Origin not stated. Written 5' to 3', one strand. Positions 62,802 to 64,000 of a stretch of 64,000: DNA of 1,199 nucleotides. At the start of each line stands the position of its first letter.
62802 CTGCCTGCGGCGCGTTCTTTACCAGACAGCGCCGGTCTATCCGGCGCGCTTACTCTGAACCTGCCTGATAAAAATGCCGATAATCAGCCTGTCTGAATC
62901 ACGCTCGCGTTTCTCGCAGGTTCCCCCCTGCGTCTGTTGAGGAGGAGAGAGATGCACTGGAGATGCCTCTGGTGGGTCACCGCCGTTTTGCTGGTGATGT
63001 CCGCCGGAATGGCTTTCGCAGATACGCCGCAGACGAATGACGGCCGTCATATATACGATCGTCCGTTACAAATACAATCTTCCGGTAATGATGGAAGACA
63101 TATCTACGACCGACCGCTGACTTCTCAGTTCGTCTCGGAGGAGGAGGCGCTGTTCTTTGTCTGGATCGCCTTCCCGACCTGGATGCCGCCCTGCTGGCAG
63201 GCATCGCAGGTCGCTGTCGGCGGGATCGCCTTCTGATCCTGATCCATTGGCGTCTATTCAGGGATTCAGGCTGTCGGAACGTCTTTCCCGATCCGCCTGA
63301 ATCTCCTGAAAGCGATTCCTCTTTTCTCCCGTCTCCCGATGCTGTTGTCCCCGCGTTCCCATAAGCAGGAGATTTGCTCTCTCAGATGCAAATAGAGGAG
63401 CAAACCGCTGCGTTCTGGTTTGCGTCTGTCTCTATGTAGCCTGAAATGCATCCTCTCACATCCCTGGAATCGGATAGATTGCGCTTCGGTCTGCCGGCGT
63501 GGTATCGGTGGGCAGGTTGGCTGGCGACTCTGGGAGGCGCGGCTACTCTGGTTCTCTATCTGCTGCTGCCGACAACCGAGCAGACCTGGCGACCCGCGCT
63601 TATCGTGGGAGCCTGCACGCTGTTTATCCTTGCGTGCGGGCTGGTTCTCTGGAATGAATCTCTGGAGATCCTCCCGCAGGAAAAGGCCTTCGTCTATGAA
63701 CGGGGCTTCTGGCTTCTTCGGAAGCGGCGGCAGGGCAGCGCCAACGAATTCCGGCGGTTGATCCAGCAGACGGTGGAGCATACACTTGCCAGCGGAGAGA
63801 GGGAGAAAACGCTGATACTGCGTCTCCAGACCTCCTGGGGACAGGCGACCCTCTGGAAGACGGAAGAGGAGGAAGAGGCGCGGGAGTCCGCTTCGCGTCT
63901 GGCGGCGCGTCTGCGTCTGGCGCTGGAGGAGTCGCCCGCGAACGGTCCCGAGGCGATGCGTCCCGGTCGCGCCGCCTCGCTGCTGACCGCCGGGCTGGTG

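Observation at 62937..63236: Small secreted protein with two peptide repeats conserved only at the amino-acid level, divergent from the STAND/SARP regulator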

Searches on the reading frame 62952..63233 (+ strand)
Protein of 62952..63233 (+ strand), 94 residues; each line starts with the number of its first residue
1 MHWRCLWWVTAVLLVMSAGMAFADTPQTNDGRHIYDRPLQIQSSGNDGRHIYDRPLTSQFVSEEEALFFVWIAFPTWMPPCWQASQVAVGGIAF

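Call 7: search_protein_families(library=pfam, proteins=[window:62952-63233:+], max_evalue=0.1)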
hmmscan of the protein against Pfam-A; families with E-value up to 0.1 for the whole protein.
window:62952-63233:+ (94 aa): 1 family
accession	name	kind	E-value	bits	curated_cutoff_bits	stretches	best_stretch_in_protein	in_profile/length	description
PF01040.23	UbiA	-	0.0034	17.1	34.2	1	3-76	19-79/250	UbiA prenyltransferase family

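Call 8: find_homologous_proteins(query=window:62952-63233:+, max_evalue=10)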
Query window:62952-63233:+ (94 aa): 2 proteins with E <= 10 among 3 candidates.
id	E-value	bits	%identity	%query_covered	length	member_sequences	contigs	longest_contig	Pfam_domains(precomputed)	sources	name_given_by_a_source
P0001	5.9e-61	221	100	100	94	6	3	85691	-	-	-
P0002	6.4e-47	176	80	100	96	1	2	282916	-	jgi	jgi:hypothetical protein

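Call 10: find_encoding_contigs(protein=P0002, flank=10000, max_places=6)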
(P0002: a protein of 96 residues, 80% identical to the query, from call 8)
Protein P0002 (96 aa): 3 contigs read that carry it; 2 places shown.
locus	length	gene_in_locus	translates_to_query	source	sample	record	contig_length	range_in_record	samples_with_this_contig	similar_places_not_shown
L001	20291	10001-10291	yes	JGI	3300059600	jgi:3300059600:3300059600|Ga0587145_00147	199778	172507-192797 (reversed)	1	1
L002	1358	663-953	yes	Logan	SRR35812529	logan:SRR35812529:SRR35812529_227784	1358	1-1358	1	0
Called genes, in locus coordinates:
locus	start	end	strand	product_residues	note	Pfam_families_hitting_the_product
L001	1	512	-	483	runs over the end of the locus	-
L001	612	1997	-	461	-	PF00990:GGDEF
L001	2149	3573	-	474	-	PF00206:Lyase_1, PF14698:ASL_C2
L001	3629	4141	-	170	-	PF01510:Amidase_2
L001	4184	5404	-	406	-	PF00733:Asn_synthase (faint), PF00764:Arginosuc_synth, PF20979:Arginosuc_syn_C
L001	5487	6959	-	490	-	PF00149:Metallophos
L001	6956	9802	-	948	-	PF13191:AAA_16 (weak), PF13401:AAA_22, PF13424:TPR_12, PF13424:TPR_12, PF14938:SNAP, PF13424:TPR_12, PF13424:TPR_12, PF03704:BTAD, +8 more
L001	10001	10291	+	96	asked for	-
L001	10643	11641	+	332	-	PF07719:TPR_2 (faint), PF12895:ANAPC3 (faint), PF00515:TPR_1 (faint), PF13432:TPR_16 (weak), PF14559:TPR_19 (weak)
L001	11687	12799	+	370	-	-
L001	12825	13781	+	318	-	PF13623:SurA_N_2, PF13624:SurA_N_3, PF13145:Rotamase_2, PF00639:Rotamase, PF13616:Rotamase_3 (weak)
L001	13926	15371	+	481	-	PF00884:Sulfatase, PF01663:Phosphodiest (faint), PF16347:SGSH_C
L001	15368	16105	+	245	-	PF05721:PhyH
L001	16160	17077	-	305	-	PF13677:MotB_plug, PF00691:OmpA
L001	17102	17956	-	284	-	PF20560:MotA_N, PF01618:MotA_ExbB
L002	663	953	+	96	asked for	-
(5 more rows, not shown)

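Call 11: find_encoding_contigs(protein=P0001, flank=10000, max_places=6)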
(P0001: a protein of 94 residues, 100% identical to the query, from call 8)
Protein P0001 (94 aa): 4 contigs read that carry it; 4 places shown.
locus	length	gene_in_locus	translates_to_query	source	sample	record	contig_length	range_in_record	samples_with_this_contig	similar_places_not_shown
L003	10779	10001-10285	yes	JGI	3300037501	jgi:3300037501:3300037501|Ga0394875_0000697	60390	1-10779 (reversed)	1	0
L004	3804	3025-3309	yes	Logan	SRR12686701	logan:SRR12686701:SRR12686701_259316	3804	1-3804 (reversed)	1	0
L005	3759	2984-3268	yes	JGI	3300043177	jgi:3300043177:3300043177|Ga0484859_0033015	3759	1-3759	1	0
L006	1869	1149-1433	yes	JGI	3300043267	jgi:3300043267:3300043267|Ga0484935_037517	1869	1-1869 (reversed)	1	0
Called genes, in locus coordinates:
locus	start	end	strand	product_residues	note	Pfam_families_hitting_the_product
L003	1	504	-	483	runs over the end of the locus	-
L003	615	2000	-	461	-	PF01590:GAF (weak), PF00990:GGDEF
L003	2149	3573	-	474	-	PF00206:Lyase_1, PF14698:ASL_C2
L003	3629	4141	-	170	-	PF01510:Amidase_2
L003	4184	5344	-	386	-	PF00764:Arginosuc_synth, PF20979:Arginosuc_syn_C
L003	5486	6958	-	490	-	PF16656:Pur_ac_phosph_N (faint), PF00149:Metallophos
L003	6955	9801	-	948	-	PF13191:AAA_16 (weak), PF13401:AAA_22, PF25872:HTH_77 (weak), PF13424:TPR_12, PF14938:SNAP, PF13374:TPR_10 (weak), PF13424:TPR_12, PF03704:BTAD, +3 more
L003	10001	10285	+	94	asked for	-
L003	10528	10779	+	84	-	?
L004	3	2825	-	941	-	?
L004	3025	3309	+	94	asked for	-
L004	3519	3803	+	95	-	?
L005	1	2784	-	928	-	?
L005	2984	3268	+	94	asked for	-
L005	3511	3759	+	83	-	?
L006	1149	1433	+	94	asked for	-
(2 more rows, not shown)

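Call 15: find_related_loci(query=A2, collection=genome_contigs, flank=10000)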
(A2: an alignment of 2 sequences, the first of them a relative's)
Query A2 (94 aa) in genome_contigs; peptide patterns used: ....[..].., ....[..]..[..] (x = any residue, [..] = any of these).
164 stretches matched a pattern; 1 encode a relative of the query (tblastn E <= 1e-3); 1 distinct loci.
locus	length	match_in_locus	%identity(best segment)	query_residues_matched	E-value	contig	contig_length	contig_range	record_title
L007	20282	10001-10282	90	1-94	1e-57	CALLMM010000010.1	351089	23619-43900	MAG: uncultured Chthonomonadales bacterium isolate N1_Bin_MAXBIN__064_1 genome assembly, contig: c_000004089412, whole g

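Call 22: search_protein_representatives(alignment_id=A2)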
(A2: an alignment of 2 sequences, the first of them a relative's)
Query: 2 sequences, 96 profile positions. Proteins with E-value up to 0.001 (for the whole library): 5; up to 1e-10: 1; up to 1e-30: 1. The best 5 are listed.
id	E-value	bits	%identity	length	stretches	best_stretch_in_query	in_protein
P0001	5.9e-60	215.5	-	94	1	1-94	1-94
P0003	5.2e-08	49.0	-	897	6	25-39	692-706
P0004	6.0e-07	45.6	-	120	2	29-85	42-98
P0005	3.0e-06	43.4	-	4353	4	24-64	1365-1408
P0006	2.8e-04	37.1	-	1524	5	14-52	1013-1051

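Call 26: find_homologous_proteins(query=A3, max_evalue=10)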
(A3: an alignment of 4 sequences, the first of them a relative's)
Query A3 (4 sequences) (94 aa, profile of the alignment): 4 proteins with E <= 10 among 962 candidates.
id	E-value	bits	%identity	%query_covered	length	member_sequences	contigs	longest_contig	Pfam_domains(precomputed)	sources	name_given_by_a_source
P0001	9.7e-52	191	100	100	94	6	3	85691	-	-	-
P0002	1.0e-49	185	80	100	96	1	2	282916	-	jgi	jgi:hypothetical protein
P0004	2.4e-37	145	33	89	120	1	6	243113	-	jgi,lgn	jgi:hypothetical protein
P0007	1.2e-29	120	32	82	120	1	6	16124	-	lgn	-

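Call 28: find_encoding_contigs(protein=P0004, flank=10000, max_places=4)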
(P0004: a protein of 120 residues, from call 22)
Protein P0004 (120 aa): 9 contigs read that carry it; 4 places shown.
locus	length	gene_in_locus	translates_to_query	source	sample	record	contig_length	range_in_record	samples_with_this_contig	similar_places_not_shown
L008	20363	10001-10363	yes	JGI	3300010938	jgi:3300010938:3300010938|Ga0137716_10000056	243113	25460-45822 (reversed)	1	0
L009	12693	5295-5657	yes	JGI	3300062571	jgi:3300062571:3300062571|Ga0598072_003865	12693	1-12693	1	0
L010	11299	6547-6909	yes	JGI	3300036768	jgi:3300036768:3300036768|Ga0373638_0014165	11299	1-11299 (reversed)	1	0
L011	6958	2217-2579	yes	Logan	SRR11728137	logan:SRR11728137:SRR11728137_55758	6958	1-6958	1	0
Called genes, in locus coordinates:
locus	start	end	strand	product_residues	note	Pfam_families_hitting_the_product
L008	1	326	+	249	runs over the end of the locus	PF13181:TPR_8 (faint), PF13424:TPR_12 (faint), PF13414:TPR_11 (faint), PF13428:TPR_14 (faint), PF13432:TPR_16 (weak), PF14559:TPR_19 (weak), PF00515:TPR_1, PF07719:TPR_2, +1 more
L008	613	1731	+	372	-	PF04208:MtrA, PF14251:PterinBD-DUF4346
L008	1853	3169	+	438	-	PF13204:Apiosidase (faint), PF19815:DUF6298, PF12904:Collagen_bind_2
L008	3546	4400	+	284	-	PF01545:Cation_efflux, PF16916:ZT_dimer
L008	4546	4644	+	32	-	-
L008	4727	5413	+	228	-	PF00226:DnaJ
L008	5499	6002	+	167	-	-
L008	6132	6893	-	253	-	PF00756:Esterase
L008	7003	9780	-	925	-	PF01637:ATPase_2 (weak), PF13191:AAA_16, PF13401:AAA_22, PF13424:TPR_12, PF17874:TPR_MalT (weak), PF13424:TPR_12, PF13424:TPR_12, PF03704:BTAD, +8 more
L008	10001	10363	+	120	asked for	-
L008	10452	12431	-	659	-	PF13292:DXP_synthase_N, PF02779:Transket_pyr, PF02780:Transketolase_C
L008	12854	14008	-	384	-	-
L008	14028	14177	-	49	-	-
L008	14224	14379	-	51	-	-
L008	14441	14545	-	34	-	-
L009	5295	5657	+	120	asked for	-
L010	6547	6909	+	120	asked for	-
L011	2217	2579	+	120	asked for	-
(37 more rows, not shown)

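Call 29: find_encoding_contigs(protein=P0007, flank=10000, max_places=4)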
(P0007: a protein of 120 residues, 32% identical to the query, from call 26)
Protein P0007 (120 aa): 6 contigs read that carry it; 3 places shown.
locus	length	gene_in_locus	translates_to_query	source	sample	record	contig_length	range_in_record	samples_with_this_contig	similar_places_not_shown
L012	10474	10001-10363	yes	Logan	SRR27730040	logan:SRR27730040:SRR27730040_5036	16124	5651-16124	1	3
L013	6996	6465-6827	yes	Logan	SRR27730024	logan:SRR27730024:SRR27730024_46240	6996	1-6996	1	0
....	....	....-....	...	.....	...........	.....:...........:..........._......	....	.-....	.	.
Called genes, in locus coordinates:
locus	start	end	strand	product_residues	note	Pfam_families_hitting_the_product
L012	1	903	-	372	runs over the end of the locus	PF02119:FlgI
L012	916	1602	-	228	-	PF02107:FlgH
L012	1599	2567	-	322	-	PF08666:SAF (weak), PF13144:ChapFlgA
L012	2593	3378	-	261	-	PF00460:Flg_bb_rod, PF22692:LlgE_F_G_D1, PF06429:Flg_bbr_C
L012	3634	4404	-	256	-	PF00460:Flg_bb_rod (weak), PF22692:LlgE_F_G_D1, PF06429:Flg_bbr_C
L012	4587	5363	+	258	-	PF07719:TPR_2 (faint), PF13428:TPR_14 (faint), PF00515:TPR_1 (weak)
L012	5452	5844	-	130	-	PF01850:PIN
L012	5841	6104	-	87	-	-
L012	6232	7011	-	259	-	PF00756:Esterase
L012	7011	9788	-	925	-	PF13191:AAA_16, PF13401:AAA_22, PF13424:TPR_12, PF17874:TPR_MalT, PF13424:TPR_12, PF13374:TPR_10, PF13424:TPR_12, PF03704:BTAD, +8 more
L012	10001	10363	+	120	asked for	-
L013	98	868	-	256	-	PF00460:Flg_bb_rod (weak), PF22692:LlgE_F_G_D1, PF06429:Flg_bbr_C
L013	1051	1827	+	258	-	PF07719:TPR_2 (faint), PF13428:TPR_14 (faint), PF00515:TPR_1 (weak)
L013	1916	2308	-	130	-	PF01850:PIN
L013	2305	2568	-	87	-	-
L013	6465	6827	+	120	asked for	-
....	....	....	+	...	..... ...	-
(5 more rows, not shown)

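Call 30: find_related_loci(query=A3, collection=metagenome_contigs, flank=5000)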
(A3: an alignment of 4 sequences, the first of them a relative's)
Query A3 (94 aa) in metagenome_contigs; peptide patterns used: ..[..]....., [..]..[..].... (x = any residue, [..] = any of these).
117 stretches matched a pattern; 1 encode a relative of the query (tblastn E <= 1e-3); 1 distinct loci.
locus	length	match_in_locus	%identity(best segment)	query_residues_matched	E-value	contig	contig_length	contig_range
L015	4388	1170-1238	65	27-63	2e-6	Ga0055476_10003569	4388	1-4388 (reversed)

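Call 58: search_protein_families(library=ncbifam, proteins=[P0001, P0004], max_evalue=0.1)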
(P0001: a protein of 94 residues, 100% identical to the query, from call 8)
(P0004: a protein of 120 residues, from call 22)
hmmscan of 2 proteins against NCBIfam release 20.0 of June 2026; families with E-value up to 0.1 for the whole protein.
P0001 (94 aa): 0 families

P0004 (120 aa): 0 families

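Call 64: predict_structure(alignment_id=A4)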
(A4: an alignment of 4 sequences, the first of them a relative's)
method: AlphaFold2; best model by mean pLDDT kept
length: 94 residues; sequences in the alignment: 4
mean_pLDDT: 55.9   pTM: 0.23
mean pLDDT of the five models: 55.9, 55.5, 55.2, 53.6, 53.6
residues with pLDDT >= 90: 0; 70-90: 15; 50-70: 38; < 50: 41
segments of 3 or more residues with pLDDT < 50: 24-46, 48-50, 52-61, 90-94
pLDDT, mean of each block of 10 residues (from residue 1): 76 73 47 46 46 48 59 59 54 44
secondary structure, 60 per line:
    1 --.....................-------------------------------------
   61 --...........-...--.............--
elements in order: H3-23 H63-73 H80-92

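Call 72: search_solved_structures(query=A5, max_evalue=1)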
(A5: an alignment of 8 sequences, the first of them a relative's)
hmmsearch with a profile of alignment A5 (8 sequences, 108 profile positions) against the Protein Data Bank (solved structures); distinct sequences matched with E-value up to 1: 1.
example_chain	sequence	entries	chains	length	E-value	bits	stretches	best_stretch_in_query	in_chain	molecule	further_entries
6ynx_t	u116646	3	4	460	0.79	13.2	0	66-90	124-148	ATPTT2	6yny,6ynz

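Call 73: search_protein_families(library=pfam, alignment_id=A5, max_evalue=0.1)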
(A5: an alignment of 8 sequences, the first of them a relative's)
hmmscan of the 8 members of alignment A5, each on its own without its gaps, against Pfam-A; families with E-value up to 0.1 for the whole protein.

A. member 1, P0001 (94 aa): 1 family
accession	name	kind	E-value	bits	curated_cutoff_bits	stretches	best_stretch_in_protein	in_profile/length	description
PF01040.23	UbiA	-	0.0034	17.1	34.2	1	3-76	19-79/250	UbiA prenyltransferase family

B. families by the number of members that match (of 8 scanned): 5 families
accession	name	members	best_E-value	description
PF01040.23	UbiA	1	0.0034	UbiA prenyltransferase family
PF12421.14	Ig_GpJ_C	1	0.011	Tip attachment protein J, C-terminal receptor binding domain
PF01558.24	POR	1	0.025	Pyruvate ferredoxin/flavodoxin oxidoreductase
PF25612.1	DUF7940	1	0.036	Family of unknown function (DUF7940)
PF14382.12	ECR1_N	1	0.043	Exosome complex exonuclease RRP4 N-terminal region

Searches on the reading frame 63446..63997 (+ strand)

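Call 7: search_protein_families(library=pfam, proteins=[window:63446-63997:+], max_evalue=0.1)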
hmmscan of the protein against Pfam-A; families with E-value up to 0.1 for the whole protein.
window:63446-63997:+ (184 aa): 2 families
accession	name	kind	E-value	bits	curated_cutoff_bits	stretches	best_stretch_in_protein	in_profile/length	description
PF13567.11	DUF4131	-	0.055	13.6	31.6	1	20-84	3-63/165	Domain of unknown function (DUF4131)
PF03631.20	Virul_fac_BrkB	-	0.091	12.8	33.7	0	20-61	160-203/259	Virulence factor BrkB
